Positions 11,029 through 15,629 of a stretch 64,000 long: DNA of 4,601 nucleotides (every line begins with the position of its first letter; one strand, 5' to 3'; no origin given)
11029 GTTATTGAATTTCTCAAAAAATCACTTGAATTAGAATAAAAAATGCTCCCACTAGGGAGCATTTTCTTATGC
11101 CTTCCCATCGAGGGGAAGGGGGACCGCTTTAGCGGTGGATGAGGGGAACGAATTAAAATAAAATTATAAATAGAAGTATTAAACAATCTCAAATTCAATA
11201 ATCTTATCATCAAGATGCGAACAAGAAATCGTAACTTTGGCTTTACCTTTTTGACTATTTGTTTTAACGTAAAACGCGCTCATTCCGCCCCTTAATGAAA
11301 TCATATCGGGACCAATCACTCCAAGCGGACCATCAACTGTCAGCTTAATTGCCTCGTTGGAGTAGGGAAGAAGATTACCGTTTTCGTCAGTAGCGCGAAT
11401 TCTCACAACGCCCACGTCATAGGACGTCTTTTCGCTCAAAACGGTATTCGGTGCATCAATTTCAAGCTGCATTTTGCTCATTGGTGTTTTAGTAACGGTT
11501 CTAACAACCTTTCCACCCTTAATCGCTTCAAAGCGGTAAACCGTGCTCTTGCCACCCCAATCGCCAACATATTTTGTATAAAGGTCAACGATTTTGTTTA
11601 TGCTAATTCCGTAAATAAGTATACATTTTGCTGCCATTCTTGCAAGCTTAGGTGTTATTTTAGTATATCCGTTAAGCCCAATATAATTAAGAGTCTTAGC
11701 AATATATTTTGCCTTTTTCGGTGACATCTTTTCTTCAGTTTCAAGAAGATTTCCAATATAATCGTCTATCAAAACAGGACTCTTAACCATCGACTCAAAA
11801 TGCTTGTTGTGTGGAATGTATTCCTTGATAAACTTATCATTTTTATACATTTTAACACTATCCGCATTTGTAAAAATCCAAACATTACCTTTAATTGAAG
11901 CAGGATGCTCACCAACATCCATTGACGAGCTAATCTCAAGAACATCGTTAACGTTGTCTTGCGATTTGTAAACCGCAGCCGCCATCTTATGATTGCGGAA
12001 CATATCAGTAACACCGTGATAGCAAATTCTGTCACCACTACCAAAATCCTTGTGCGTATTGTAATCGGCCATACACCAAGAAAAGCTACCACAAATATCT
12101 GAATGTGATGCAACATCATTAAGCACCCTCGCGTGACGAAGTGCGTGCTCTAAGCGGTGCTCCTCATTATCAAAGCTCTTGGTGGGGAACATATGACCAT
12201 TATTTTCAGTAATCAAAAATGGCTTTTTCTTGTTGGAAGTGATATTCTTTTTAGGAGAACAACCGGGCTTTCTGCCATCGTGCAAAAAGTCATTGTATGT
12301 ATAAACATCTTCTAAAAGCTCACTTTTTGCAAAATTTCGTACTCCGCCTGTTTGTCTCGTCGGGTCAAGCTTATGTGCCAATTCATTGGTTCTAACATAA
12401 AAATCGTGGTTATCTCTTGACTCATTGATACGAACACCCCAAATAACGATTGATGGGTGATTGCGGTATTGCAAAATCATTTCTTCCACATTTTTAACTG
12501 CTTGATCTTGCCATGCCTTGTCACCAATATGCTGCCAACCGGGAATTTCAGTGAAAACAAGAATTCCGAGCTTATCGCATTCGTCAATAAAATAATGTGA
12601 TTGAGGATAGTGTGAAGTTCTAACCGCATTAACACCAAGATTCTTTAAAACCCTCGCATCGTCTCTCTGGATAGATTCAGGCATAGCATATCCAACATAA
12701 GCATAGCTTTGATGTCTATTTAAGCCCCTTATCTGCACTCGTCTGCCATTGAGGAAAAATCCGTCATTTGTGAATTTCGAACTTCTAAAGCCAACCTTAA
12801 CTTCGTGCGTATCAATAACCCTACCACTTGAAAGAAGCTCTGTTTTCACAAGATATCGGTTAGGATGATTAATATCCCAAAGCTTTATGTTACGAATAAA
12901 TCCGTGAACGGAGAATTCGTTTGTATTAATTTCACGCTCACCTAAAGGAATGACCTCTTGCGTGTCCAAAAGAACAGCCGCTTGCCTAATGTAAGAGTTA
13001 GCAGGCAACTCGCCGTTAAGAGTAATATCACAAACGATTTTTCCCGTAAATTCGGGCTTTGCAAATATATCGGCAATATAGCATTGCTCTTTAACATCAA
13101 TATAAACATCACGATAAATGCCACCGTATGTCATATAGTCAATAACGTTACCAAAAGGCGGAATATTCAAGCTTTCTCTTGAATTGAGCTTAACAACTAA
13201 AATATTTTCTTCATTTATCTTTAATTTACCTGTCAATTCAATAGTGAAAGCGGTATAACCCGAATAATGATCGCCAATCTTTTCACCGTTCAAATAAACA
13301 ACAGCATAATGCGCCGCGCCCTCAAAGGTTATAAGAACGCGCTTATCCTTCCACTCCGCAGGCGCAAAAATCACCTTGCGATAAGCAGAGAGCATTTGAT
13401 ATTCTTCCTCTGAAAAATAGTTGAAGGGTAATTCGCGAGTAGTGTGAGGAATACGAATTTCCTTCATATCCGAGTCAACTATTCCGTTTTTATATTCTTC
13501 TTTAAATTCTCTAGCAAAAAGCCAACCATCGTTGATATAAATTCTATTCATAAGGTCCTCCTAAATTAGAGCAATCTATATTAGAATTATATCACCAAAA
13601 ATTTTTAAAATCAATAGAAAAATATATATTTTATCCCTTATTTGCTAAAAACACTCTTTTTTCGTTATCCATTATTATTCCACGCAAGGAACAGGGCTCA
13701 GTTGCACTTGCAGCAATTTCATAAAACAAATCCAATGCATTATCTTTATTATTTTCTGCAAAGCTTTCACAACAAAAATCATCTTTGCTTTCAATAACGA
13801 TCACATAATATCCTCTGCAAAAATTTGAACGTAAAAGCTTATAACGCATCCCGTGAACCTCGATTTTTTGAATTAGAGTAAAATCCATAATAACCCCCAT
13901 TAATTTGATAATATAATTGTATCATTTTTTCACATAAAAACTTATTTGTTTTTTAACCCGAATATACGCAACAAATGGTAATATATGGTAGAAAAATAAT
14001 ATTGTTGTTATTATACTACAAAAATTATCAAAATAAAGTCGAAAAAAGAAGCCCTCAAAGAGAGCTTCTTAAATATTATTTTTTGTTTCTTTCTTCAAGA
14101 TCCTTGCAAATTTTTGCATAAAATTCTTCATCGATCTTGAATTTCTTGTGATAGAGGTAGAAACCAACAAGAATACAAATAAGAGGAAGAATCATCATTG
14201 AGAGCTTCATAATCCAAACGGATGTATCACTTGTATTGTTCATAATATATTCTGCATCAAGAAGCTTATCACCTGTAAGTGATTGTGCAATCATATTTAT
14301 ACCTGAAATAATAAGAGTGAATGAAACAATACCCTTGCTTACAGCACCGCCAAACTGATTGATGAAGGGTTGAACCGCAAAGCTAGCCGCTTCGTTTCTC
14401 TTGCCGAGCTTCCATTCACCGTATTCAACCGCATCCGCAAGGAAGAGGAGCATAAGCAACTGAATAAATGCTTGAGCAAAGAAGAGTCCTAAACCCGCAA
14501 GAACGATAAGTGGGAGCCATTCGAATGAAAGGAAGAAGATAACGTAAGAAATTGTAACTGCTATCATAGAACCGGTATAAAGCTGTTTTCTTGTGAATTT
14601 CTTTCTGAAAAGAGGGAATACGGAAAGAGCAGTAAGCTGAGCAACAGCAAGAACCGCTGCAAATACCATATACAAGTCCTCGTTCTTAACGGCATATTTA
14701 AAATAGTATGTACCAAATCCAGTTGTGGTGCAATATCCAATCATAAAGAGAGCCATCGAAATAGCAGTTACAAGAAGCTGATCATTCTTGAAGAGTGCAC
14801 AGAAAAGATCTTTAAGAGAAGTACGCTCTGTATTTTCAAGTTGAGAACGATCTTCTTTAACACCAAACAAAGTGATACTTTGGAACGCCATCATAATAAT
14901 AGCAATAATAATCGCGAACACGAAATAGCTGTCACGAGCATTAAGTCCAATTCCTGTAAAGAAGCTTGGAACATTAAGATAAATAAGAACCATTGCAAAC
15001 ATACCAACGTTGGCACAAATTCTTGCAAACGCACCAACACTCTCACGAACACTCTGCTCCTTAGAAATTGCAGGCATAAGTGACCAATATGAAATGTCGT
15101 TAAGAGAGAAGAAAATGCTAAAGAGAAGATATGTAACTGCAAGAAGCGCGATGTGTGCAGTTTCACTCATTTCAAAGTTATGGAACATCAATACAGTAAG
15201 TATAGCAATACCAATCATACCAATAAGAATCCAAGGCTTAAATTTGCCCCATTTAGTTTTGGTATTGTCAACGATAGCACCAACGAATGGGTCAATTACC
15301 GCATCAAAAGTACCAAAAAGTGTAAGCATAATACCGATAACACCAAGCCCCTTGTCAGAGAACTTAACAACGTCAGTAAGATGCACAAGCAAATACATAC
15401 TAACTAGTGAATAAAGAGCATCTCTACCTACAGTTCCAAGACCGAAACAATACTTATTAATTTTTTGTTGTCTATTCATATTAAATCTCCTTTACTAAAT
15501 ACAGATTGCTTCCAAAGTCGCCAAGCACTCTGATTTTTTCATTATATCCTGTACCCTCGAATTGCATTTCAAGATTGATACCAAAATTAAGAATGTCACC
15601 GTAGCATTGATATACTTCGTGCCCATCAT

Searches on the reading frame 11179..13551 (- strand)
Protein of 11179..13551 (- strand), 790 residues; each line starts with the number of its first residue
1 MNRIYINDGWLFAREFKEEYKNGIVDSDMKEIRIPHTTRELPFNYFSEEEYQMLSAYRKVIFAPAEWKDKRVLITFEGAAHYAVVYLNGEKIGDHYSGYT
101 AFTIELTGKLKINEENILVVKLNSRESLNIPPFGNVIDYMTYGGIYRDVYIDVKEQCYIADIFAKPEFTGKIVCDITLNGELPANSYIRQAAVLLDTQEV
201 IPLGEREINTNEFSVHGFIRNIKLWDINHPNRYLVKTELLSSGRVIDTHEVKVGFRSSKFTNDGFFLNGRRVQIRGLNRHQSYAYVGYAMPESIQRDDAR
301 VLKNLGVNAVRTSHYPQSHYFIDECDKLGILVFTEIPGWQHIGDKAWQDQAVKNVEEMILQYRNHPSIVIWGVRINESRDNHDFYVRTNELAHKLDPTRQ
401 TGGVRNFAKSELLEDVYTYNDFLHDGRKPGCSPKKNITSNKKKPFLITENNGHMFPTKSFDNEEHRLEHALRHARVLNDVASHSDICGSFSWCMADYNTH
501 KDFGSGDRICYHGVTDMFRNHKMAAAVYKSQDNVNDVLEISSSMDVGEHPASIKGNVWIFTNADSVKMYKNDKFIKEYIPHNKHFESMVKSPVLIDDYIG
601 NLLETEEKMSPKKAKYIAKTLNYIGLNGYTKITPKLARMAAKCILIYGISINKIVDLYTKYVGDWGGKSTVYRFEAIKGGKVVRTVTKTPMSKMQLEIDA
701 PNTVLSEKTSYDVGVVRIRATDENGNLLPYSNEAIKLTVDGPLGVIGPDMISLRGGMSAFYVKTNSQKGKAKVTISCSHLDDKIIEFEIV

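Call 78: search_protein_families(library=pfam, proteins=[window:11179-13551:-], max_evalue=0.00001)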
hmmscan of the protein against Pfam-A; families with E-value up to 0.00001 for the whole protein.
window:11179-13551:- (790 aa): 5 families
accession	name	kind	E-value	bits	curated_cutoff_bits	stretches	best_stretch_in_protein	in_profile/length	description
PF02836.23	Glyco_hydro_2_C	-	3.9e-31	108.7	21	1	261-531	4-296/302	Glycosyl hydrolases family 2, TIM barrel domain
PF02837.24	Glyco_hydro_2_N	-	1.1e-12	48.7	28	1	50-151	62-165/169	Glycosyl hydrolases family 2, sugar binding domain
PF00703.27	Glyco_hydro_2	-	2.1e-09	38.5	23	1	158-256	2-109/109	Glycosyl hydrolases family 2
PF18565.7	Glyco_hydro2_C5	-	1.4e-08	35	32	1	708-784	12-101/103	Glycoside hydrolase family 2 C-terminal domain 5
PF22666.2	Glyco_hydro_2_N2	-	1.4e-06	28.9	27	1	56-124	51-119/167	Glycosyl hydrolase 2 galactose-binding domain-like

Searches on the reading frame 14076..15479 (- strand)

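Call 78: search_protein_families(library=pfam, proteins=[window:14076-15479:-], max_evalue=0.00001)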
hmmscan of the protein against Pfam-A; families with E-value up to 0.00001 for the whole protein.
window:14076-15479:- (467 aa): 2 families
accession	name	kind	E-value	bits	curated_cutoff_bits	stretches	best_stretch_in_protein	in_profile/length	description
PF13347.12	MFS_2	-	1.7e-73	248.1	27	1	11-451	1-427/427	MFS/sugar transport protein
PF07690.21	MFS_1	-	1.9e-11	43.9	33.4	1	45-380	31-345/347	Major Facilitator Superfamily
